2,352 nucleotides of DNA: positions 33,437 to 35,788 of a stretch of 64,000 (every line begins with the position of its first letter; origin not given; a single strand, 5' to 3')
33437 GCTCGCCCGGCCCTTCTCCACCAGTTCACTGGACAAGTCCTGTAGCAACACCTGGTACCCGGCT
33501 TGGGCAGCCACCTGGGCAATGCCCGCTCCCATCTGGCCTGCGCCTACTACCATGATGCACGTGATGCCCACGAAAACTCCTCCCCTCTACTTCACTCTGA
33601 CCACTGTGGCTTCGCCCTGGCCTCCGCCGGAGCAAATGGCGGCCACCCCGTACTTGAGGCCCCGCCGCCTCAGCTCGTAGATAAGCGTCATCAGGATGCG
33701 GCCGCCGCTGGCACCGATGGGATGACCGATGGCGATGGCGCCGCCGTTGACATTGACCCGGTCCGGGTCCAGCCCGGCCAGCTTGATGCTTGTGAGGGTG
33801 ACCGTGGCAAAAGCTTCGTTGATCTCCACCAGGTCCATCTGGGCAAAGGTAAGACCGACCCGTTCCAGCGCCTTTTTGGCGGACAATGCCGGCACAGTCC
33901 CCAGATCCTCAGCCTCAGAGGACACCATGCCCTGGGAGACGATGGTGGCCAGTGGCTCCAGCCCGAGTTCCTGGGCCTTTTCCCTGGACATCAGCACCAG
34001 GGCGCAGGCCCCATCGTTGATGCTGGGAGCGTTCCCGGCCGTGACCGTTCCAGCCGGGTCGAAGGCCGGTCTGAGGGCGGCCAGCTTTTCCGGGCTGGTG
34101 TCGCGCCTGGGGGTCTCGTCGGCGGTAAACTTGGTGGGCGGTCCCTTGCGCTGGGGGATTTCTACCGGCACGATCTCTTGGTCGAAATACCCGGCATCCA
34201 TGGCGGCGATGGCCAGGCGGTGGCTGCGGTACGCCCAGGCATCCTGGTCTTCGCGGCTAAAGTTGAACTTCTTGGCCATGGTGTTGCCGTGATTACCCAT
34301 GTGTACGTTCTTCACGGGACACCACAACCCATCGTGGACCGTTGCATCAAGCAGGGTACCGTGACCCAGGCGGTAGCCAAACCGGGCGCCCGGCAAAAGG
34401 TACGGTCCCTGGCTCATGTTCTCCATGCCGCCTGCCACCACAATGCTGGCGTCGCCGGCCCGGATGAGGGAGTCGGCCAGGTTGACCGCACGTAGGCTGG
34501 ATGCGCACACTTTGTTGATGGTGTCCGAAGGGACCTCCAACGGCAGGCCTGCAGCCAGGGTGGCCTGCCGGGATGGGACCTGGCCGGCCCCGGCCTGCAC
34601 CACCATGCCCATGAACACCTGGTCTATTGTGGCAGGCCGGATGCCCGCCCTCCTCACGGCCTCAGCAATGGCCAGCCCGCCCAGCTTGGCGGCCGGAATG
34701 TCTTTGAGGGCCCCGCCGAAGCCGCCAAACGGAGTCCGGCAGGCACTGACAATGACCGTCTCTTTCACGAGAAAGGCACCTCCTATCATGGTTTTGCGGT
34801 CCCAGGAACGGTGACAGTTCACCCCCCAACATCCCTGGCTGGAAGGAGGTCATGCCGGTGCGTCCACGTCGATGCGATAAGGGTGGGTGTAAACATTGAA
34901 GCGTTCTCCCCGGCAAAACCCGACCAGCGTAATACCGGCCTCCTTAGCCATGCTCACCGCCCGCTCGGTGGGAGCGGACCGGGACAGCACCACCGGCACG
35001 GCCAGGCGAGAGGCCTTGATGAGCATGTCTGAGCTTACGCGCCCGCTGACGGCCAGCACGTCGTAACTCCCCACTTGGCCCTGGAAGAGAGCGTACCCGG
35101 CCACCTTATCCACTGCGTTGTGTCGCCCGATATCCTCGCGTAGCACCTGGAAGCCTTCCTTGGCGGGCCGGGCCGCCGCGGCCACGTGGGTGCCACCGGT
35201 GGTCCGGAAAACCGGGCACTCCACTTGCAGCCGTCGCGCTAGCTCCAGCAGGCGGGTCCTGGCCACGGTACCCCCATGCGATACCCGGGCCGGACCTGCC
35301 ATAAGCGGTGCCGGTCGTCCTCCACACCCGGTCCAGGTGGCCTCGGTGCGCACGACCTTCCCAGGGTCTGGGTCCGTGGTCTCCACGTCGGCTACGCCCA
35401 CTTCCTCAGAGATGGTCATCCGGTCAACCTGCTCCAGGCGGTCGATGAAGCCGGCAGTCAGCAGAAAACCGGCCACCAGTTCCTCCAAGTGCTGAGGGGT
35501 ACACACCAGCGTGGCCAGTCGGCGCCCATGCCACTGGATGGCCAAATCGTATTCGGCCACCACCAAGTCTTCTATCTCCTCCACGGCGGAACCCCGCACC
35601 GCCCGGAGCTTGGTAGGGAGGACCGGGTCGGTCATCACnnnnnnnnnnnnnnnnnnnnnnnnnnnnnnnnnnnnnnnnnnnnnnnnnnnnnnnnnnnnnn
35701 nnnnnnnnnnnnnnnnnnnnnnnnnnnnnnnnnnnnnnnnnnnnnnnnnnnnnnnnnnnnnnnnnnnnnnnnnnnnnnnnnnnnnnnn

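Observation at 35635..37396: Pseudogenised NAD-type formate dehydrogenase operon: fdhA almost entirely deleted and fused to a broken fdhB, with fdhD, nuoE and fhs retained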

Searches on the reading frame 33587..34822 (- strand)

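Call 30: search_protein_families(library=pfam, proteins=[window:33587-34822:-], max_evalue=0.001)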
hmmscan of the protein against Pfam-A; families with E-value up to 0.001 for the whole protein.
window:33587-34822:- (411 aa): 5 families
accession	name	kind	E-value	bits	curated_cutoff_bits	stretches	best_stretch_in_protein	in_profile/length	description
PF00108.29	Thiolase_N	-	3.7e-93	312.1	26.4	1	23-281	2-260/260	Thiolase, N-terminal domain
PF02803.24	Thiolase_C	-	3e-44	150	27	1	289-409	2-122/123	Thiolase, C-terminal domain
PF00109.32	ketoacyl-synt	-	1.4e-06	28.6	20.8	1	93-136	161-204/252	Beta-ketoacyl synthase, N-terminal domain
PF08545.16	ACP_syn_III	-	0.00095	19.5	24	0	102-138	3-39/80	3-Oxoacyl-[acyl-carrier-protein (ACP)] synthase III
PF22691.2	Thiolase_C_1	-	0.00096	19.3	28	0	301-347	9-56/144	Thiolase C-terminal domain-like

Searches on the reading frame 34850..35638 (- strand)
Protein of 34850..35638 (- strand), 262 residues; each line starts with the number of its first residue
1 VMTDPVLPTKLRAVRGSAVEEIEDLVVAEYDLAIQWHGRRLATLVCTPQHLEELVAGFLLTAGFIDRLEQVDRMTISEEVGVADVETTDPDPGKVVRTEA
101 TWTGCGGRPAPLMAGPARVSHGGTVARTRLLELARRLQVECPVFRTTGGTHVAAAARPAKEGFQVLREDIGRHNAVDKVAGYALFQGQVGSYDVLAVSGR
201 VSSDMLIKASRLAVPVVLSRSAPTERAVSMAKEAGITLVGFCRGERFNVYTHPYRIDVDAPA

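Call 5: search_protein_families(library=pfam, proteins=[window:34850-35638:-], max_evalue=0.01)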
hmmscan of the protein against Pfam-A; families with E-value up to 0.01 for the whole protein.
window:34850-35638:- (262 aa): 1 family
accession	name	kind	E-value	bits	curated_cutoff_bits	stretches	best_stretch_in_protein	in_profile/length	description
PF02634.21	FdhD-NarQ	-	9.4e-67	225.6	27.2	1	27-256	1-236/237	FdhD/NarQ family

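Call 39: search_protein_families(library=ncbifam, proteins=[window:34850-35638:-], max_evalue=0.00001)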
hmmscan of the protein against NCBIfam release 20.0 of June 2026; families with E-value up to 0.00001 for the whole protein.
window:34850-35638:- (262 aa): 2 families
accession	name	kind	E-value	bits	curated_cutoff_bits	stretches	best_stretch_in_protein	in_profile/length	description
TIGR00129.1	fdhD_narQ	equivalog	2.4e-56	190.8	140.9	1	23-256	2-235/237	formate dehydrogenase accessory sulfurtransferase FdhD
NF001943.0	PRK00724.1-2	equivalog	1.1e-54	185.3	269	1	12-257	12-273/274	formate dehydrogenase accessory sulfurtransferase FdhD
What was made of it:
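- On FdhD/NarQ sulfurtransferase (TIGR00129): It scores 190.8 bits against a cut-off of 140.9, covering profile positions 2-235 of 237 (call 39).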
